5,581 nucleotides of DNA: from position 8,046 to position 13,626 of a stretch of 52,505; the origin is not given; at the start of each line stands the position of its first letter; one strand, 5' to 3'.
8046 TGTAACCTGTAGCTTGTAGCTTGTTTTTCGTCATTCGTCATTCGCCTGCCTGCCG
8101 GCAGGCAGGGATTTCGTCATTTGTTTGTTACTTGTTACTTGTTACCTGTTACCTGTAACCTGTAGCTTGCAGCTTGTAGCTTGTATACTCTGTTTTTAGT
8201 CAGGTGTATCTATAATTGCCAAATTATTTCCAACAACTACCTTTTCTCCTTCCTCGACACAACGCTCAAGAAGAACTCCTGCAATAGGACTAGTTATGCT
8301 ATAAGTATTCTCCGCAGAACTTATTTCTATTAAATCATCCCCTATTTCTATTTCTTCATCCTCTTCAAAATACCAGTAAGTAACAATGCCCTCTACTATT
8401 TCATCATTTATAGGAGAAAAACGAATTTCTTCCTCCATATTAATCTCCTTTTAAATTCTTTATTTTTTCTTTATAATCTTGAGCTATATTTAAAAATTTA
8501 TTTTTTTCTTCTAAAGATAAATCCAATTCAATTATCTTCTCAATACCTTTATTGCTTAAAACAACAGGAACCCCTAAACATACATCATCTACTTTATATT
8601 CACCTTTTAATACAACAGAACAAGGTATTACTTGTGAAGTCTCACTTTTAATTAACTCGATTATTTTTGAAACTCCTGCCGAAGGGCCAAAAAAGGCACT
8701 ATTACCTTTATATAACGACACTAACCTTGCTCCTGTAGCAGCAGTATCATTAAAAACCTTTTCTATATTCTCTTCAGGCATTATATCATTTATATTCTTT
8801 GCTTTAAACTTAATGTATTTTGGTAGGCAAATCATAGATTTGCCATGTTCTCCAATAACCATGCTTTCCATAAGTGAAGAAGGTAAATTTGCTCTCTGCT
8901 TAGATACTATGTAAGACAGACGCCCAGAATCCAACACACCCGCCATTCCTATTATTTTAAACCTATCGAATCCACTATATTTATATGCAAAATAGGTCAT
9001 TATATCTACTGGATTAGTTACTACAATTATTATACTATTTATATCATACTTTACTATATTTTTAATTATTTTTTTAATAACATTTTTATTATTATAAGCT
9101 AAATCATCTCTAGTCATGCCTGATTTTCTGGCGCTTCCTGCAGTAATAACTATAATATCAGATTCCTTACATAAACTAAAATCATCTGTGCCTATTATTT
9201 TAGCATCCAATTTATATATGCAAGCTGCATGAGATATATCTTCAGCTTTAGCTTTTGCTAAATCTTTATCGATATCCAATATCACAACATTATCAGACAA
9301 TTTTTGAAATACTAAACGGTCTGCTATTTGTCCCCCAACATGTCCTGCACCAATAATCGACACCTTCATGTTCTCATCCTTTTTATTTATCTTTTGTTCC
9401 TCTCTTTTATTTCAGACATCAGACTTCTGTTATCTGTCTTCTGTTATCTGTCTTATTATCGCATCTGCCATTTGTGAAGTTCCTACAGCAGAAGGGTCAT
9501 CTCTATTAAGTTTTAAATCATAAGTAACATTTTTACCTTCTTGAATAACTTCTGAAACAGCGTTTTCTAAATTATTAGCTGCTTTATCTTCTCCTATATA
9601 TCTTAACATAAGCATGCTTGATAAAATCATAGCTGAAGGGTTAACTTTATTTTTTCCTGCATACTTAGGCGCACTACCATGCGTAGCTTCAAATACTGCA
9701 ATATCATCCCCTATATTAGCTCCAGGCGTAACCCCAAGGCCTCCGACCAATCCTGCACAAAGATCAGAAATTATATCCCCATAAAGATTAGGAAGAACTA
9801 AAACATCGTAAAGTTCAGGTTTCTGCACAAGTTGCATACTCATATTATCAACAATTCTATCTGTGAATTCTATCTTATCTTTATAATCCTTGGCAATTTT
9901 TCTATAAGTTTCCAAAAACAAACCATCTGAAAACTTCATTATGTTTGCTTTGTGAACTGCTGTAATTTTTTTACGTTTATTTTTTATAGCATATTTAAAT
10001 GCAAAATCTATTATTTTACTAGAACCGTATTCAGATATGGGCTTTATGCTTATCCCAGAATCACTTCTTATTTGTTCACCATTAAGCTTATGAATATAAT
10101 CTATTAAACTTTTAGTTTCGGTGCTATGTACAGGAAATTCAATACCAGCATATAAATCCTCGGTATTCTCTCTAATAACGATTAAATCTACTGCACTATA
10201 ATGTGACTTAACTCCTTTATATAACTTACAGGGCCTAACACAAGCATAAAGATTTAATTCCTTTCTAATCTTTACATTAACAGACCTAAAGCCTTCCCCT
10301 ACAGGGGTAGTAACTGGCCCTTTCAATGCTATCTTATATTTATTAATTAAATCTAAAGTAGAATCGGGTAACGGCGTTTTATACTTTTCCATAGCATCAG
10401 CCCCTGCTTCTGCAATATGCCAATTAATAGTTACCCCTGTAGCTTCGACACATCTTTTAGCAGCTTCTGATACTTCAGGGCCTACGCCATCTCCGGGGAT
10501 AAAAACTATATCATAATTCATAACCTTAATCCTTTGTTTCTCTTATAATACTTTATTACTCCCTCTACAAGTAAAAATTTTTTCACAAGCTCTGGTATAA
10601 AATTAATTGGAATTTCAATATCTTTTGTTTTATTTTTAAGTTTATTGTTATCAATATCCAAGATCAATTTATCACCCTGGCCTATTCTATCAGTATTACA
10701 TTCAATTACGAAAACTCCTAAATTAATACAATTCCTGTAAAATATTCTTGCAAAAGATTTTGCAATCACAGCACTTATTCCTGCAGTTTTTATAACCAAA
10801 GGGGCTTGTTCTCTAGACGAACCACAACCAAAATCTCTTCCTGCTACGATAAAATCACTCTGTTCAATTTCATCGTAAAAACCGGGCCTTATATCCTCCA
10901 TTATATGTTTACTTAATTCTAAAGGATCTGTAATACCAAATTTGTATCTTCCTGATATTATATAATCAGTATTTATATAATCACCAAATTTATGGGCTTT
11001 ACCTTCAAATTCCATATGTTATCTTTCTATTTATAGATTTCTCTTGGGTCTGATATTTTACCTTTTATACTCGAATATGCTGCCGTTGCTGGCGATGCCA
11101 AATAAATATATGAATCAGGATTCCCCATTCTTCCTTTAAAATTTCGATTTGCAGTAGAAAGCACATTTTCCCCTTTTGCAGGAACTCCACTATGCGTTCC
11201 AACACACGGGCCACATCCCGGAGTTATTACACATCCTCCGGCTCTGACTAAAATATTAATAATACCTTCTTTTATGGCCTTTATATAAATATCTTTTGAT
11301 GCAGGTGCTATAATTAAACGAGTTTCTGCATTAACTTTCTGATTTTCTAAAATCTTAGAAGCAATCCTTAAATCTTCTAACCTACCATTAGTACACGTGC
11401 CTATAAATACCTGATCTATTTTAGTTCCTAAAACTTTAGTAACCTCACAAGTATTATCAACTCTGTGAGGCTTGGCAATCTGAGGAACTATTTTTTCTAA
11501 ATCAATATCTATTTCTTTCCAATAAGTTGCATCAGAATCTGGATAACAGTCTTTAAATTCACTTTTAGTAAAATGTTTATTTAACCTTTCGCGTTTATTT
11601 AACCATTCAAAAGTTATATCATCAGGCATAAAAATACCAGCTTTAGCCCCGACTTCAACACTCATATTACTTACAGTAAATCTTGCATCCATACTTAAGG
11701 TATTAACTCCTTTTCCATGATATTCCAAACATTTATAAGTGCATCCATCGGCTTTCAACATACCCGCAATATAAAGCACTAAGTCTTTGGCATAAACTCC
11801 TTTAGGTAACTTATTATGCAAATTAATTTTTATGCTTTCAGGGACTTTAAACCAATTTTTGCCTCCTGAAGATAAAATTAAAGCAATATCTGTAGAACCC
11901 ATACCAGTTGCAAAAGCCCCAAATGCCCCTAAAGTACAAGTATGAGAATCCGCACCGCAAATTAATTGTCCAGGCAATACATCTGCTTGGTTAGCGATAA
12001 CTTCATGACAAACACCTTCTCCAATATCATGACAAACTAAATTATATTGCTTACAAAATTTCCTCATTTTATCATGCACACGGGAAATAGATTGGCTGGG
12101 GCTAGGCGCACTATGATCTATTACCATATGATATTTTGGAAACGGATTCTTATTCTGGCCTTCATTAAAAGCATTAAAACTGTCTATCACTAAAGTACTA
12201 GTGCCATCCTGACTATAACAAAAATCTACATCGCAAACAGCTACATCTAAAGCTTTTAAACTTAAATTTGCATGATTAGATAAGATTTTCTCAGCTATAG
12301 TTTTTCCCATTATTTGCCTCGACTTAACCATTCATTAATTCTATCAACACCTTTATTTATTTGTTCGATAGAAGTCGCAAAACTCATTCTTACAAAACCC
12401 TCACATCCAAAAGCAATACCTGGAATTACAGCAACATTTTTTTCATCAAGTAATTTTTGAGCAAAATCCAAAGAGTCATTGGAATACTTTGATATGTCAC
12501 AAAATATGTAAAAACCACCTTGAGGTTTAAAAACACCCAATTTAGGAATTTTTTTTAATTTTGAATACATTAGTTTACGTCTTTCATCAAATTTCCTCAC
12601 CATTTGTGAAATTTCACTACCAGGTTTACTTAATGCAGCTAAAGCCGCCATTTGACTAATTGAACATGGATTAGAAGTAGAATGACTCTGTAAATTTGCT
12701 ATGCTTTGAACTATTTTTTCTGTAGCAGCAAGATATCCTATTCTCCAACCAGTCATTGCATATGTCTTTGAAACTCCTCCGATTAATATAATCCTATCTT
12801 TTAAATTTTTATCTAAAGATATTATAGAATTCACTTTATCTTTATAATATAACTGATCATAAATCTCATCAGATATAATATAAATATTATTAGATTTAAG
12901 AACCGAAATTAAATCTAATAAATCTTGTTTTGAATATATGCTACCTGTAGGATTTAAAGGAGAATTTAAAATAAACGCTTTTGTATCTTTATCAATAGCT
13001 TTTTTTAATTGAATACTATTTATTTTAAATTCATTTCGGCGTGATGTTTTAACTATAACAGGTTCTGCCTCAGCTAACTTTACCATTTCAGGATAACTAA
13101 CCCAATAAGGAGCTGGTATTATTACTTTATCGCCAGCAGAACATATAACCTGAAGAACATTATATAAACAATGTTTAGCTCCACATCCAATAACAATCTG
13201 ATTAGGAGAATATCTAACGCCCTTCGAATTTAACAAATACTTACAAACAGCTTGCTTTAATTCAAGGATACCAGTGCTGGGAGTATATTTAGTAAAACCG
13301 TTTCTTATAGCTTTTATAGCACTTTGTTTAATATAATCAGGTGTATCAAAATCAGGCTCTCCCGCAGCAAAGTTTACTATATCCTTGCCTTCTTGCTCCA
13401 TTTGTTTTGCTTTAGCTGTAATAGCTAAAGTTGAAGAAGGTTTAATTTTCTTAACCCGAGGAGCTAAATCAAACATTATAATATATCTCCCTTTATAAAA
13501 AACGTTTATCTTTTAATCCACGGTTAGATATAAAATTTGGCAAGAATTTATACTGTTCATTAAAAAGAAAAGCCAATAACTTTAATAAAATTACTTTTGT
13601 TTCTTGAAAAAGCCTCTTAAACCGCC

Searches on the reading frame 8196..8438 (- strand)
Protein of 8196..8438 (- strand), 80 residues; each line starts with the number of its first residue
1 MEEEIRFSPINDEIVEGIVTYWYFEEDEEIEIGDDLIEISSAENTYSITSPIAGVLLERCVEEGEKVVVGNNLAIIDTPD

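Call 12: search_protein_families(library=ncbifam, proteins=[window:8196-8438:-])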
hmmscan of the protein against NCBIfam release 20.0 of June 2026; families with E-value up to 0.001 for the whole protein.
window:8196-8438:- (80 aa): 6 families
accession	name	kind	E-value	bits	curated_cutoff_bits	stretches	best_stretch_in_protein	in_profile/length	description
TIGR02927.1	SucB_Actino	equivalog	3.3e-10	39.4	423.45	1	5-77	5-77/579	2-oxoglutarate dehydrogenase, E2 component, dihydrolipoamide succinyltransferase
NF011457.0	PRK14875.1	equivalog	4.1e-10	39.2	307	1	12-79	13-80/372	acetoin dehydrogenase dihydrolipoyllysine-residue acetyltransferase subunit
NF004309.0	PRK05704.1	equivalog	2.9e-08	33.5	449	1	3-78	3-78/408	2-oxoglutarate dehydrogenase complex dihydrolipoyllysine-residue succinyltransferase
NF008814.0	PRK11854.1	equivalog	4.6e-07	28.7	722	1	5-78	5-76/637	pyruvate dehydrogenase complex dihydrolipoyllysine-residue acetyltransferase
TIGR01347.1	sucB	equivalog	1.3e-05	24.7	378.65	1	5-77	3-75/404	dihydrolipoyllysine-residue succinyltransferase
NF005457.0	PRK07051.1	equivalog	0.00083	19.5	87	0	47-77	49-79/80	acetyl-CoA carboxylase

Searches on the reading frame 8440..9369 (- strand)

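Call 12: search_protein_families(library=ncbifam, proteins=[window:8440-9369:-])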
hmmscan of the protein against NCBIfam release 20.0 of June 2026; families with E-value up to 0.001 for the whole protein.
window:8440-9369:- (309 aa): 13 families
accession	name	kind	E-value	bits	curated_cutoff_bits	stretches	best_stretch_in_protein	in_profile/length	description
NF004863.0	PRK06223.1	subfamily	9.1e-97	324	283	1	1-307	4-308/313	malate dehydrogenase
TIGR01763.1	MalateDH_bact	equivalog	1.7e-79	267.2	351.85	1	1-304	2-303/305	malate dehydrogenase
TIGR01771.1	L-LDH-NAD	equivalog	6.1e-71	239.2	303.55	1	5-298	1-296/299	L-lactate dehydrogenase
NF000824.0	PRK00066.1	subfamily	3.7e-68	230.2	339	1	2-305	8-313/316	L-lactate dehydrogenase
NF041314.1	Malate_DH_Halo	equivalog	2.4e-50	171.5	550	1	2-304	3-301/304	malate dehydrogenase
TIGR01772.1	MDH_euk_gproteo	equivalog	9.9e-23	80.9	273.05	1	2-304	1-305/313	malate dehydrogenase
TIGR01759.1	MalateDH-SF1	subfamily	2.1e-16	59.8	345.65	1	28-294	37-315/327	malate dehydrogenase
NF003916.0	PRK05442.1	equivalog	2.1e-15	56.5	271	1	28-300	39-317/328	malate dehydrogenase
TIGR01758.1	MDH_euk_cyt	equivalog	7.2e-10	38.8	470.4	1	30-298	35-314/324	malate dehydrogenase, NAD-dependent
TIGR01756.1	LDH_protist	equivalog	6.6e-07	28.7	486.25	1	29-189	19-181/313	lactate dehydrogenase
TIGR03310.1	matur_MocA_YgfJ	equivalog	0.0004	20.4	186.45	0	71-121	1-51/188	molybdenum cofactor cytidylyltransferase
TIGR03026.1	NDP-sugDHase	subfamily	0.00051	18.9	189.8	1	1-125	1-128/413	nucleotide sugar dehydrogenase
NF007039.0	PRK09496.3-2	equivalog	0.0006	18.7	293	1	1-41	1-39/446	Trk system potassium transporter TrkA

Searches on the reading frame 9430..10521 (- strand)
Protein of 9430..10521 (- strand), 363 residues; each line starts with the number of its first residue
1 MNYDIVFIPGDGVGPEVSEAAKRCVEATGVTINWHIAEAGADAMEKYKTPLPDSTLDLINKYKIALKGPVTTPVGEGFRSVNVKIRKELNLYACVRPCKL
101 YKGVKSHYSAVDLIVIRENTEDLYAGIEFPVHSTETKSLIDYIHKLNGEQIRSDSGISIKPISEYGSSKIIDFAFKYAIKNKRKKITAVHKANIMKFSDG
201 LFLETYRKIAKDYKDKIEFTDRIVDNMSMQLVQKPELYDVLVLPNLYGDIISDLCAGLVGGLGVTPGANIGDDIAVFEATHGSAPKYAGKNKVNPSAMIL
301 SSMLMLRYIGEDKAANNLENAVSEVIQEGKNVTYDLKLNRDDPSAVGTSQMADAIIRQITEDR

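Call 66: search_protein_families(library=pfam, proteins=[window:9430-10521:-], max_evalue=0.00001)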
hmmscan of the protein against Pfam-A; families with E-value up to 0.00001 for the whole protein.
window:9430-10521:- (363 aa): 1 family
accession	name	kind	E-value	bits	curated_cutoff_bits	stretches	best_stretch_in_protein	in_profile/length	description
PF00180.25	Iso_dh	-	3.2e-105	352.6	27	1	5-355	2-348/348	Isocitrate/isopropylmalate dehydrogenase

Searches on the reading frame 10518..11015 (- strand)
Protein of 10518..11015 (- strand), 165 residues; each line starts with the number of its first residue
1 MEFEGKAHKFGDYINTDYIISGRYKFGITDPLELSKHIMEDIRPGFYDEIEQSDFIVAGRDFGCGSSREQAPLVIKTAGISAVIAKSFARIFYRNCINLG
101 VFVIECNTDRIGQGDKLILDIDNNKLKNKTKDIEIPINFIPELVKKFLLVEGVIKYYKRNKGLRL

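Call 66: search_protein_families(library=pfam, proteins=[window:10518-11015:-], max_evalue=0.00001)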
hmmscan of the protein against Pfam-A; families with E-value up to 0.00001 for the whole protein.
window:10518-11015:- (165 aa): 1 family
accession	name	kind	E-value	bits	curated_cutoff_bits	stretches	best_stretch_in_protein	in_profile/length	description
PF00694.25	Aconitase_C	-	1.7e-18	67.6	22.8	1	52-106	73-128/131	Aconitase C-terminal domain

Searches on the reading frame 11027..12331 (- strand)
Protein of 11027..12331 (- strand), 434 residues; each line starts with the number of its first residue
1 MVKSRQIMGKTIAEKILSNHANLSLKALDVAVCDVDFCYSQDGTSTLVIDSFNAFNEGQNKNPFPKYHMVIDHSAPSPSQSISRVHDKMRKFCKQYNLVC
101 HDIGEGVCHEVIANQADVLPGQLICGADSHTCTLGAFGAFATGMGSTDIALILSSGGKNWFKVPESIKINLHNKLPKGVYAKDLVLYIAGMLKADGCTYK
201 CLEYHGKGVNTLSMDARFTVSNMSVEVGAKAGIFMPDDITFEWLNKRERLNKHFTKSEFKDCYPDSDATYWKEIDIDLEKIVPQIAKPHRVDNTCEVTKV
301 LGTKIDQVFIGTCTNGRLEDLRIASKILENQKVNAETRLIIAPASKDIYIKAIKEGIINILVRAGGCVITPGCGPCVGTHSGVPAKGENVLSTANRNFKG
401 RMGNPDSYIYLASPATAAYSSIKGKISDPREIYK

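Call 66: search_protein_families(library=pfam, proteins=[window:11027-12331:-], max_evalue=0.00001)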
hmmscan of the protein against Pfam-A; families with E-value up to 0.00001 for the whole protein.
window:11027-12331:- (434 aa): 1 family
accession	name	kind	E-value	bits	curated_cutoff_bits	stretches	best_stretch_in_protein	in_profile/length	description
PF00330.25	Aconitase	-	4e-97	326.5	28.7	2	14-299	1-305/463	Aconitase family (aconitate hydratase)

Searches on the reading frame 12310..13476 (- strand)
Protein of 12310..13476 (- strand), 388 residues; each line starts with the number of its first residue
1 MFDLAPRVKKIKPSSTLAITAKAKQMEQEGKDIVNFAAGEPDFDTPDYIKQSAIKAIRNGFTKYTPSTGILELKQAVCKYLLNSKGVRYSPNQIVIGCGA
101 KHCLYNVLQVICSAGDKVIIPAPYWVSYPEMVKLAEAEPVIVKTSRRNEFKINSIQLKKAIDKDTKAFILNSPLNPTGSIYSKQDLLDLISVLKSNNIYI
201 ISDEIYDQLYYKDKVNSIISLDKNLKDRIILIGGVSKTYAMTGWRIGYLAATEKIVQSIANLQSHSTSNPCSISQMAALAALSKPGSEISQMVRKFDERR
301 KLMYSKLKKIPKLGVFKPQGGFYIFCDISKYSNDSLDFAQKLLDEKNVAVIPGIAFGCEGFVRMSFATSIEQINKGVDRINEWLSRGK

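Call 66: search_protein_families(library=pfam, proteins=[window:12310-13476:-], max_evalue=0.00001)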
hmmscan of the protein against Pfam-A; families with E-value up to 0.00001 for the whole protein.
window:12310-13476:- (388 aa): 1 family
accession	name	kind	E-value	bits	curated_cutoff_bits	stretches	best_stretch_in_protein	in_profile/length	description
PF00155.27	Aminotran_1_2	-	4.3e-80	270.1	19.7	1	31-380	1-361/361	Aminotransferase class I and II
